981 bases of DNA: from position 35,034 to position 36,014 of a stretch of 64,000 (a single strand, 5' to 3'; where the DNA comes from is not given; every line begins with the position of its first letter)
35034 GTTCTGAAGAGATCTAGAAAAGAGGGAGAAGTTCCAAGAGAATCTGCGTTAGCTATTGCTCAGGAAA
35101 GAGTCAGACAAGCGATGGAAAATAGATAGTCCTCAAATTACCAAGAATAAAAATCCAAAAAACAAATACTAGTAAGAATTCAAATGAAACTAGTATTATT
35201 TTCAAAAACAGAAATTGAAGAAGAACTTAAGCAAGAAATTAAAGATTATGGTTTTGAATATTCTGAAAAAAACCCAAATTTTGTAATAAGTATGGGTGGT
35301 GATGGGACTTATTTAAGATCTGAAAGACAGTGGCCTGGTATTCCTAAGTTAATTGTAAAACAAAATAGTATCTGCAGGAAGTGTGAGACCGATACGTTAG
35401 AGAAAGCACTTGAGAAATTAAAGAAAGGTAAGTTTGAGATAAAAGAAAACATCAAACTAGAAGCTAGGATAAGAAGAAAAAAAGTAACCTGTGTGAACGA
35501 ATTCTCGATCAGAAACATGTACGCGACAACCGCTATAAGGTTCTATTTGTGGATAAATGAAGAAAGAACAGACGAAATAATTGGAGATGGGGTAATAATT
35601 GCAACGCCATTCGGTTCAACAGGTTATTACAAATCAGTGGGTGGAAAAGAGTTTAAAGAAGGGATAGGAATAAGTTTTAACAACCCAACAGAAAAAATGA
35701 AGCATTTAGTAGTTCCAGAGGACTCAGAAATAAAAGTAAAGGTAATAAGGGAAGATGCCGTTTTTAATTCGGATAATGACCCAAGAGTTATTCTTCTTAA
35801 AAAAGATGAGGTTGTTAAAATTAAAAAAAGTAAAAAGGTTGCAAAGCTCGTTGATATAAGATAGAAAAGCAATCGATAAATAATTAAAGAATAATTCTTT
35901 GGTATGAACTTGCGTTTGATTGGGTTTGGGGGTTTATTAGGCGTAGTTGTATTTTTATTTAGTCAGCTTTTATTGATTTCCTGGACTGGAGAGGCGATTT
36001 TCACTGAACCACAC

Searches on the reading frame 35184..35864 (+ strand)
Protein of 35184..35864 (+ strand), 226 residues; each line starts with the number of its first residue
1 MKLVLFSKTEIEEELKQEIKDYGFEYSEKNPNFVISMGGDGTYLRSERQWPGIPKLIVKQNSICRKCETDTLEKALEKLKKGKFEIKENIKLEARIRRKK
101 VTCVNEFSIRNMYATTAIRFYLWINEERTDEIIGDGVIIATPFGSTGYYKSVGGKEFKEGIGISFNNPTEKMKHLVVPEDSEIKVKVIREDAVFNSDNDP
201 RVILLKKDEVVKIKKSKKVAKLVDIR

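Call 68: search_protein_families(library=pfam, proteins=[window:35184-35864:+], max_evalue=0.001)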
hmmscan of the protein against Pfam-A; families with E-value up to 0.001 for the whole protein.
window:35184-35864:+ (226 aa): 1 family
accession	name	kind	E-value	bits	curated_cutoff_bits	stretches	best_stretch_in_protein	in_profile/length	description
PF20143.4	NAD_kinase_C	-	8.3e-13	48.6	23.7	1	105-224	2-125/126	ATP-NAD kinase C-terminal domain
